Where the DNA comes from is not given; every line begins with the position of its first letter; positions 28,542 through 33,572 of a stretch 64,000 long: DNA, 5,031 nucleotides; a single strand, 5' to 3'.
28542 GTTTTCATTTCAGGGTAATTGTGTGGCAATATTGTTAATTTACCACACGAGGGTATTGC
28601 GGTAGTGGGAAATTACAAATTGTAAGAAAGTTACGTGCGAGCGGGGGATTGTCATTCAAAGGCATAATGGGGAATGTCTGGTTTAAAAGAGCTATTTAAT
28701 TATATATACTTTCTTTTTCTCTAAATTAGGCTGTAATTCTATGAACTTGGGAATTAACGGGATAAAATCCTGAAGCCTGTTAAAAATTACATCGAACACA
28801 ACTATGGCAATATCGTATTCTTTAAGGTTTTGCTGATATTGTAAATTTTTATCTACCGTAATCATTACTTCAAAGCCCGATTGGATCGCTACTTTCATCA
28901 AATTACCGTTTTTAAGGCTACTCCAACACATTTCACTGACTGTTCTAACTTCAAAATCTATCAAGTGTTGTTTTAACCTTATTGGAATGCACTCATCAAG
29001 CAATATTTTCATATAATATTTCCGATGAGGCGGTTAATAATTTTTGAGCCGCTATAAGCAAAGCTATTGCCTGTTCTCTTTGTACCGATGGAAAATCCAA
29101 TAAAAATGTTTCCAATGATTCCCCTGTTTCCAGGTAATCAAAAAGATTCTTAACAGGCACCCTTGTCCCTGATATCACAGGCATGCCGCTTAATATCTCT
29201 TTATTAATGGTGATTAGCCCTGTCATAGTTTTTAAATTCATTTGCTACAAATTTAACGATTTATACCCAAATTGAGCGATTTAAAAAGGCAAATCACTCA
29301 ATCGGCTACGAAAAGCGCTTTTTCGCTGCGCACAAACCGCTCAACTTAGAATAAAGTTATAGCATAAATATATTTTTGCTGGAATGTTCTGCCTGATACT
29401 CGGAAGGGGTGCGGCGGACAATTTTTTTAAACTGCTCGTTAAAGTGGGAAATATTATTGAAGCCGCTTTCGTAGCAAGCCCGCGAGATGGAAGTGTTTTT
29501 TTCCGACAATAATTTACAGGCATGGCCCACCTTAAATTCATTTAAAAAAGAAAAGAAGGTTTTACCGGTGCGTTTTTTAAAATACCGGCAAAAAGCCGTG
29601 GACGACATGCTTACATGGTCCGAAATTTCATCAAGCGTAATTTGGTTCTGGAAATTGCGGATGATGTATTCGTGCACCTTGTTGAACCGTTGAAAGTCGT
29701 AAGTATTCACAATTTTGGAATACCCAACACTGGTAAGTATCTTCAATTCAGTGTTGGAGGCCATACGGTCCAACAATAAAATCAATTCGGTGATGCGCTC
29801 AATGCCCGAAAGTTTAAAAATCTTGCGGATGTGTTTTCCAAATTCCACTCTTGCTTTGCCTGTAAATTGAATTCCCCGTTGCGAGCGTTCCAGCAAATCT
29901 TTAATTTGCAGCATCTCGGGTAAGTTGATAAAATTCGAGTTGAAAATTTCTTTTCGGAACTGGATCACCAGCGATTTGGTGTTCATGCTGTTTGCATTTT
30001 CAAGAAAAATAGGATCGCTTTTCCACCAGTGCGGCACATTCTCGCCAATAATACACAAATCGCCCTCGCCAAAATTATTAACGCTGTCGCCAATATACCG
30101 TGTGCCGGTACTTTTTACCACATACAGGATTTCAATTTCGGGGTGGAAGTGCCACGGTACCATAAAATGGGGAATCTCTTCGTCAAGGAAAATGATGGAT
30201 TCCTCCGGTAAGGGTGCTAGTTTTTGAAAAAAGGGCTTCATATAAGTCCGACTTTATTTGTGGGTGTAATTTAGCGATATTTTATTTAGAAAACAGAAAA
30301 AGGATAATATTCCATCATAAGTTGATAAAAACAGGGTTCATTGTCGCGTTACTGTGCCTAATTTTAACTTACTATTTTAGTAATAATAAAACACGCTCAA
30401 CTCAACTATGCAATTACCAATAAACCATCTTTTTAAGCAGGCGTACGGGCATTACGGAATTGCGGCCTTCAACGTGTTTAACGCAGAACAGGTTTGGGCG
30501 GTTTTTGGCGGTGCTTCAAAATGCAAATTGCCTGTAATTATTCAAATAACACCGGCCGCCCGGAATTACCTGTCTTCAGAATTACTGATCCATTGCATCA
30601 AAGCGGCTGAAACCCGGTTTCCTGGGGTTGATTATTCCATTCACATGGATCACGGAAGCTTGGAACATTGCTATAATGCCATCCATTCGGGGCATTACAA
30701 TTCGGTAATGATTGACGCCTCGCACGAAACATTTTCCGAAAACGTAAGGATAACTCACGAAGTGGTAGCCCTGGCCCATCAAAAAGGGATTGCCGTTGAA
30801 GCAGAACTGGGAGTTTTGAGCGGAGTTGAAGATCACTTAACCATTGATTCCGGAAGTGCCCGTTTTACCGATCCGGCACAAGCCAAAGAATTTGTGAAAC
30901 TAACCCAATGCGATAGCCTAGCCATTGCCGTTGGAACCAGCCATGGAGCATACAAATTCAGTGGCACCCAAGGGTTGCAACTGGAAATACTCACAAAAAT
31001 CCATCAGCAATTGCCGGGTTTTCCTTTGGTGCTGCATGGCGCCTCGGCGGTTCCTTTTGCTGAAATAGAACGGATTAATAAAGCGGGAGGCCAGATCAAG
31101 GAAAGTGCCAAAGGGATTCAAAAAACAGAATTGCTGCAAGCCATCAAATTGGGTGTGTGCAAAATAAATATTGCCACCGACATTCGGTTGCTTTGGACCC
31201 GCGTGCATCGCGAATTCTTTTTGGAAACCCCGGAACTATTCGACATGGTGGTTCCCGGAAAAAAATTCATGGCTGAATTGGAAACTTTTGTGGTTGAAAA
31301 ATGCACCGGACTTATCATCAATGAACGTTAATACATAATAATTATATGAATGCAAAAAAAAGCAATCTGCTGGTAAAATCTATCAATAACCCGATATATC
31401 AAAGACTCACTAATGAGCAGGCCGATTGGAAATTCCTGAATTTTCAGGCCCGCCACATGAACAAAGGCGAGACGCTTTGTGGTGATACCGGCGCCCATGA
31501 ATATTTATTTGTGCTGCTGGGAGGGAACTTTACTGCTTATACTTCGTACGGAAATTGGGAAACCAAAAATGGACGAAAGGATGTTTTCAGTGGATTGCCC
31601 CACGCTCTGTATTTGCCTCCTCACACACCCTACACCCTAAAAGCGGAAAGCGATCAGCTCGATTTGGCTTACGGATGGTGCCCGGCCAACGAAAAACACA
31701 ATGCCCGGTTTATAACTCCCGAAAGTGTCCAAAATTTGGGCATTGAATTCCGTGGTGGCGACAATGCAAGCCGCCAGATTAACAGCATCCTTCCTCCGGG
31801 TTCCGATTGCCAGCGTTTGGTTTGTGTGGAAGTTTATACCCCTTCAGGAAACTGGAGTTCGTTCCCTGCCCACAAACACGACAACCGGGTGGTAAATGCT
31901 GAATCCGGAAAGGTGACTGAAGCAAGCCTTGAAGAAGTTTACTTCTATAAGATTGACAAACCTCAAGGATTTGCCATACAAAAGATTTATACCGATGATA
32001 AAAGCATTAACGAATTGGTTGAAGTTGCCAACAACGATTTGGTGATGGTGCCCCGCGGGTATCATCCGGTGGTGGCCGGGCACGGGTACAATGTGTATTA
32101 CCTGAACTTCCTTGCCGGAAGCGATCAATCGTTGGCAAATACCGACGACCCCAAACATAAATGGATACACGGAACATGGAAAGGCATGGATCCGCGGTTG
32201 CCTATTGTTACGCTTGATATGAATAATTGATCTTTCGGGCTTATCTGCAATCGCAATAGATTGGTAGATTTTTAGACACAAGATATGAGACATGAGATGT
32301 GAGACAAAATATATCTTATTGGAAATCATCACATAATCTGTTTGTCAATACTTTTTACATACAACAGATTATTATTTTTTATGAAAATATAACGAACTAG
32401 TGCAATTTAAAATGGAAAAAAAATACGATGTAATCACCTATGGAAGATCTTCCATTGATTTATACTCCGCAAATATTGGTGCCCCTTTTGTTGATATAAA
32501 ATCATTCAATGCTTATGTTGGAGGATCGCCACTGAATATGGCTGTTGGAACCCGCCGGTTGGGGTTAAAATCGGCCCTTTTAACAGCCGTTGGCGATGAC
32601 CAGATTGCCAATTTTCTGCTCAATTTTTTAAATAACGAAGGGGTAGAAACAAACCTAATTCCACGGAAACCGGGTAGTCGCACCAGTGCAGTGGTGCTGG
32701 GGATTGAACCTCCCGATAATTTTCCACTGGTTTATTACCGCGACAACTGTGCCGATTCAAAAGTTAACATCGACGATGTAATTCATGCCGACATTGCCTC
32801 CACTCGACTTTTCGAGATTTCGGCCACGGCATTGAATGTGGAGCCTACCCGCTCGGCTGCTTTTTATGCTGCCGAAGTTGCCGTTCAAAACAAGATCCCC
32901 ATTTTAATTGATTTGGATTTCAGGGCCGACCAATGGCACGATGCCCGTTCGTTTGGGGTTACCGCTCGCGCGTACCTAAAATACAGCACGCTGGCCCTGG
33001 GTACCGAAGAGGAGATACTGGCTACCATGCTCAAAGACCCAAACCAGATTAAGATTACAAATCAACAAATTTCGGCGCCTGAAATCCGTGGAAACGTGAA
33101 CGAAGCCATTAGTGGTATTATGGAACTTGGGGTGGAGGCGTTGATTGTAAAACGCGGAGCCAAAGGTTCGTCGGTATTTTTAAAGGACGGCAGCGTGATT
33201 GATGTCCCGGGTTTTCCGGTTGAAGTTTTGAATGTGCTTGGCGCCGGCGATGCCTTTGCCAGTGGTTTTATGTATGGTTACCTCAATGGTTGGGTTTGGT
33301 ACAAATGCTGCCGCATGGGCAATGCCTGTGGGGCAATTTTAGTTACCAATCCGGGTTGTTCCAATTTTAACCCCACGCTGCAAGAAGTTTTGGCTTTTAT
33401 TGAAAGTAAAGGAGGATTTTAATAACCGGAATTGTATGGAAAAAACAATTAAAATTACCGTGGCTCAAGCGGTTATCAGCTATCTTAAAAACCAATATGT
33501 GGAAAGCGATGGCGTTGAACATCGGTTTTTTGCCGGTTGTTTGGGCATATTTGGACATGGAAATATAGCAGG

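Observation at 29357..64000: Complete myo-inositol catabolic operon fused to a SusC/SusD polysaccharide-utilisation locus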

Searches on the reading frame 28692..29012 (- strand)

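Call 29: search_protein_families(library=pfam, proteins=[window:28692-29012:-])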
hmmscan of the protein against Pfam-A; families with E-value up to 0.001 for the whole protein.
window:28692-29012:- (106 aa): 1 family
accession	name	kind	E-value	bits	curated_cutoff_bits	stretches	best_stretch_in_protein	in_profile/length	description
PF18480.7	DUF5615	-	9.9e-05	22.6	23.8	1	1-76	1-77/110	Domain of unknown function (DUF5615)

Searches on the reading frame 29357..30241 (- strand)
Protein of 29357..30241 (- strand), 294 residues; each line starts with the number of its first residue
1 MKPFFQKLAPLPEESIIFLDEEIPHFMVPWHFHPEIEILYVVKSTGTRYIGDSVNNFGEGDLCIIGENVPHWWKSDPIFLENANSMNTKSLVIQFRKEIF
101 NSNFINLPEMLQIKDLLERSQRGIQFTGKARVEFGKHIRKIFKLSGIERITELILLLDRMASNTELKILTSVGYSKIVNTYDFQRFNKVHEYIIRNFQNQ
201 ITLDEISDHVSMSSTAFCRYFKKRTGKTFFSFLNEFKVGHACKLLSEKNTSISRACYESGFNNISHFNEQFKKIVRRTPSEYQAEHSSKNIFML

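Call 3: search_protein_families(library=pfam, proteins=[window:29357-30241:-])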
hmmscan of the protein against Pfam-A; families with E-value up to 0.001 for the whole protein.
window:29357-30241:- (294 aa): 3 families
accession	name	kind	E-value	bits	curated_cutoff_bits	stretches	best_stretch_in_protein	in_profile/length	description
PF12833.13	HTH_18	-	3.2e-20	72.6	33.6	1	207-284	2-79/80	Helix-turn-helix domain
PF00165.29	HTH_AraC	-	1.4e-13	51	26.6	2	194-232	2-40/42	Bacterial regulatory helix-turn-helix proteins, AraC family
PF07883.17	Cupin_2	-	2.5e-06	27.5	27.2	1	27-74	10-57/70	Cupin domain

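Call 7: search_protein_families(library=ncbifam, proteins=[window:29357-30241:-])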
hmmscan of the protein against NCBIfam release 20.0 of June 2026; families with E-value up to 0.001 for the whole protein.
window:29357-30241:- (294 aa): 28 families (the best 25 are shown)
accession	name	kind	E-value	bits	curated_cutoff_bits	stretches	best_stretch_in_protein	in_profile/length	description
NF047455.1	TF_Staph_AryK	equivalog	3.7e-21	75.1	850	1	35-290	22-263/759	transcriptional regulator AryK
NF047788.1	TransRegPocR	equivalog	7.9e-16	58.2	500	1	176-289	182-294/296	transcriptional regulator PocR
NF010028.0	PRK13503.1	equivalog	2.9e-15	56.4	288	1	16-285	16-272/278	HTH-type transcriptional activator RhaS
TIGR04094.1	adjacent_YSIRK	equivalog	1.2e-13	50.8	200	1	186-283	287-383/383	YSIRK-targeted surface antigen transcriptional regulator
NF007860.0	PRK10572.1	equivalog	2.6e-13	49.5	208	1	183-289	182-288/292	arabinose operon transcriptional regulator AraC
NF006902.0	PRK09393.1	equivalog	5.3e-13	48.9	425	1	179-288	215-324/327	transcriptional regulator FtrA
NF007693.0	PRK10371.1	equivalog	4.1e-12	45.9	253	1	22-285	40-299/309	transcriptional regulator MelR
NF011733.0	PRK15186.1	equivalog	1e-09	38.2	403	1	188-289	185-285/291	AraC family transcriptional regulator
NF033869.1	viru_reg_Rsp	equivalog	3.9e-08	32.2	400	1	184-284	147-247/701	AraC family transcriptional regulator Rsp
NF049932.1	TranspRegBtr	equivalog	5.3e-08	31.8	900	1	185-285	165-265/531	bacillibactin transport transcriptional regulator Btr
NF011732.0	PRK15185.1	equivalog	6.6e-08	32.2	354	1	179-282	201-303/309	transcriptional regulator HilD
TIGR02297.1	HpaA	equivalog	8.6e-08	31.8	274.65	1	178-283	180-285/287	4-hydroxyphenylacetate catabolism regulatory protein HpaA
NF007243.0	PRK09685.1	equivalog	1.6e-07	31.1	199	1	183-286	197-302/303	transcriptional regulator FeaR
NF012144.2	ramA_TF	equivalog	3e-07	30.9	180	1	186-286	7-107/108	RamA family antibiotic efflux transcriptional regulator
NF007633.0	PRK10296.1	equivalog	3.9e-07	29.9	264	1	215-285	204-274/280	transcriptional regulator ChbR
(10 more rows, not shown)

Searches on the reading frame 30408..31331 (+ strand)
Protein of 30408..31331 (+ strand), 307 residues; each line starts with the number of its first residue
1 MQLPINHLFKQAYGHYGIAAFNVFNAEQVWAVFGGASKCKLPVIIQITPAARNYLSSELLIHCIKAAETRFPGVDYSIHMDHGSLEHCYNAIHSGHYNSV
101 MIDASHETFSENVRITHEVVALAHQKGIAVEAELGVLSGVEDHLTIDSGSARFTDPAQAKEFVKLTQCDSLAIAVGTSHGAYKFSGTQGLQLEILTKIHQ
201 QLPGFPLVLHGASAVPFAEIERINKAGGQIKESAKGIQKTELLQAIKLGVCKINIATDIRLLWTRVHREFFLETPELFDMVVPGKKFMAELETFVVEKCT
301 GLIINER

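Call 3: search_protein_families(library=pfam, proteins=[window:30408-31331:+])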
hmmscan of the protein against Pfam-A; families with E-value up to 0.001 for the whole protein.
window:30408-31331:+ (307 aa): 1 family
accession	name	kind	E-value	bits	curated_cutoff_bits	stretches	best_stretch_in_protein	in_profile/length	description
PF01116.26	F_bP_aldolase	-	7.2e-75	252.5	25.5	1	7-299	5-269/277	Fructose-bisphosphate aldolase class-II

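Call 7: search_protein_families(library=ncbifam, proteins=[window:30408-31331:+])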
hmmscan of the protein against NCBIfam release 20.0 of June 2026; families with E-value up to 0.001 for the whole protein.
window:30408-31331:+ (307 aa): 20 families
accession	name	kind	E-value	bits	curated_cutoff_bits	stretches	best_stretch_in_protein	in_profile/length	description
NF005481.0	PRK07084.1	equivalog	2.1e-76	257.2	511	1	7-281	17-296/324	class II fructose-bisphosphate aldolase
TIGR01859.1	fruc_bis_ald_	equivalog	1.7e-71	241.2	343.05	1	8-295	7-269/282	class II fructose-1,6-bisphosphate aldolase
TIGR00167.1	cbbA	subfamily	2.9e-69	233.6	215.6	1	5-299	6-277/290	ketose-bisphosphate aldolase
NF006626.0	PRK09195.1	subfamily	1.5e-64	217.9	384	2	11-227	13-225/284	tagatose-bisphosphate aldolase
NF009374.0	PRK12737.1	subfamily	4.2e-64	216.3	383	2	8-226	10-224/284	tagatose-bisphosphate aldolase subunit GatY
NF004493.0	PRK05835.1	equivalog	8.5e-64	215.7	558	1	9-281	10-280/307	class II fructose-bisphosphate aldolase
TIGR01521.1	FruBisAldo_II_B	equivalog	3e-62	210.7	496.35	1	12-280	12-299/347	class II fructose-bisphosphate aldolase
TIGR01858.1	tag_bisphos_ald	equivalog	2.8e-60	203.8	443.55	2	12-225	12-221/282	tagatose bisphosphate family class II aldolase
NF009497.0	PRK12857.1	equivalog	2.9e-57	194.1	423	2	6-222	7-220/284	class II fructose-1,6-bisphosphate aldolase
NF006042.0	PRK08185.1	subfamily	4.6e-57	193.5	405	1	7-227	7-225/287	hypothetical protein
NF009375.0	PRK12738.1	equivalog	5.9e-49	166.8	542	1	15-224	17-222/286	tagatose-bisphosphate aldolase subunit KbaY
NF005823.0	PRK07709.1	equivalog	2e-46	159.1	545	1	10-225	12-224/285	class II fructose-bisphosphate aldolase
NF005943.0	PRK07998.1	equivalog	2e-45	155.5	364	1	18-224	20-219/283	class II aldolase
NF005284.0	PRK06801.1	equivalog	4.2e-45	154.3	406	1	13-227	15-226/286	ketose 1,6-bisphosphate aldolase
NF006376.0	PRK08610.1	equivalog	3.6e-43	148.3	527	1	15-223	17-222/286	class II fructose-bisphosphate aldolase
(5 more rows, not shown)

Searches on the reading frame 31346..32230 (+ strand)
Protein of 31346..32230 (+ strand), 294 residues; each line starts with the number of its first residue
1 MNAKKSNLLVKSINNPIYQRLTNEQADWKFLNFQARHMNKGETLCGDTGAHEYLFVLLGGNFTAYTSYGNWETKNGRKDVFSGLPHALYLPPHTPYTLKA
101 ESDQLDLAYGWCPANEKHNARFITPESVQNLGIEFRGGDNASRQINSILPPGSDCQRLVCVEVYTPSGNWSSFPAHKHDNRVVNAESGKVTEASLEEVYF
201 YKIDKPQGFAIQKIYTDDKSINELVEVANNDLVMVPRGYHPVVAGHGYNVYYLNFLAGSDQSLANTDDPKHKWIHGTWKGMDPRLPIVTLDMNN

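Call 3: search_protein_families(library=pfam, proteins=[window:31346-32230:+])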
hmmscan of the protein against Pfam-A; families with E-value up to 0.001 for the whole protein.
window:31346-32230:+ (294 aa): 1 family
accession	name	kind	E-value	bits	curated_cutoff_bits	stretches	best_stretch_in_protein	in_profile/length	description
PF04962.18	KduI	-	1.4e-75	254.5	23.9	1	16-274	13-262/262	KduI/IolB family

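Call 7: search_protein_families(library=ncbifam, proteins=[window:31346-32230:+])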
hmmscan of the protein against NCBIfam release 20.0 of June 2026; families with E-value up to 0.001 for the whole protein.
window:31346-32230:+ (294 aa): 1 family
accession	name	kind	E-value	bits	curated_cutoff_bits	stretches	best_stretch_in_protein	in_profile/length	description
TIGR04378.1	myo_inos_iolB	equivalog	1.7e-94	316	205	1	20-274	2-246/247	5-deoxy-glucuronate isomerase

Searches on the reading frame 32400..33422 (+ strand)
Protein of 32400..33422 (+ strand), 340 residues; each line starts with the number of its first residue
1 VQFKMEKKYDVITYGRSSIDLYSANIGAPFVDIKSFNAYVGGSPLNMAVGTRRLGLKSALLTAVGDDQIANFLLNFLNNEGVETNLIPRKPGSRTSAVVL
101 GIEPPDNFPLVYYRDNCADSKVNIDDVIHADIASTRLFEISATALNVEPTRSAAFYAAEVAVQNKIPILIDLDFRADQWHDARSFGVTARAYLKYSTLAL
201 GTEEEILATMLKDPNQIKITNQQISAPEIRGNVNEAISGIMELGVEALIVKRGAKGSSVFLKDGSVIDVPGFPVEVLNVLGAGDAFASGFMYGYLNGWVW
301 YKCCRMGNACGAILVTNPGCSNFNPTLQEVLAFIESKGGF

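Call 3: search_protein_families(library=pfam, proteins=[window:32400-33422:+])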
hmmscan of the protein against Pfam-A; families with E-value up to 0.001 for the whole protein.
window:32400-33422:+ (340 aa): 1 family
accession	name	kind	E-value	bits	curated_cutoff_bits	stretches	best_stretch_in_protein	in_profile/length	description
PF00294.29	PfkB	-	3e-45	155.3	25.8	1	11-326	4-301/302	pfkB family carbohydrate kinase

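Call 7: search_protein_families(library=ncbifam, proteins=[window:32400-33422:+])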
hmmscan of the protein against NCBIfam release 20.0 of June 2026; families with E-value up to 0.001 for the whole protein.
window:32400-33422:+ (340 aa): 22 families
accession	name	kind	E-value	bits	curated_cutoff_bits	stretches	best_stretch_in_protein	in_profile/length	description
TIGR04382.1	myo_inos_iolC_N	equivalog_domain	1.6e-110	369.2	300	1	8-334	1-309/309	5-dehydro-2-deoxygluconokinase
NF047869.1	myo_kin_aldol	exception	1.9e-68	231.2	600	1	3-336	1-333/586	bifunctional 5-dehydro-2-deoxygluconokinase/5-dehydro-2-deoxyphosphogluconate aldolase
NF040938.1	KDG_KDGal_kin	equivalog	7e-31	107.4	400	1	11-335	1-304/305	bifunctional 2-dehydro-3-deoxygluconokinase/2-dehydro-3-deoxygalactonokinase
NF006957.1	PRK09434.1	equivalog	6.6e-28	98.1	450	1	40-326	26-298/302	fructokinase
NF049991.1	TagKinase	equivalog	2.2e-23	82.6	420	1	9-336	8-317/321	tagatose kinase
TIGR02152.1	D_ribokin_bact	equivalog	2.5e-21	76.3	299.65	2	228-330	195-296/298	ribokinase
NF053626.1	RibKinHalex1628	equivalog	1.4e-20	74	330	2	245-335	202-292/293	ATP-dependent ribose-1-phosphate kinase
NF041633.1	trifunc_aldol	exception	2.9e-19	68.9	700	1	7-306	240-543/580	KHG/KDPG aldolase/sugar kinase fusion protein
NF007321.0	PRK09813.1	equivalog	3.5e-19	69.3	247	2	231-316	172-256/261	fructoselysine 6-kinase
TIGR02198.1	rfaE_dom_I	equivalog_domain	6.1e-18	65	345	1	235-325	216-307/315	D-glycero-beta-D-manno-heptose-7-phosphate kinase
NF041332.1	KDG_KDGal_kin_Halo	equivalog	2.1e-17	63.5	440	1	10-334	3-310/320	bifunctional 2-dehydro-3-deoxygluconokinase/2-dehydro-3-deoxygalactonokinase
TIGR03168.1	1-PFK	subfamily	2.9e-15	56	216.4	1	229-324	197-291/305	hexose kinase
NF008353.0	PRK11142.1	equivalog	7.3e-15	55.3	341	1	233-336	203-305/307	ribokinase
NF041134.1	R1P_kin_Thcocales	equivalog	5e-14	52.4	500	1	246-316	194-264/291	ADP-dependent ribose-1-phosphate kinase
TIGR03828.1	pfkB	equivalog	1.6e-13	50.4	292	1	214-320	182-287/305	1-phosphofructokinase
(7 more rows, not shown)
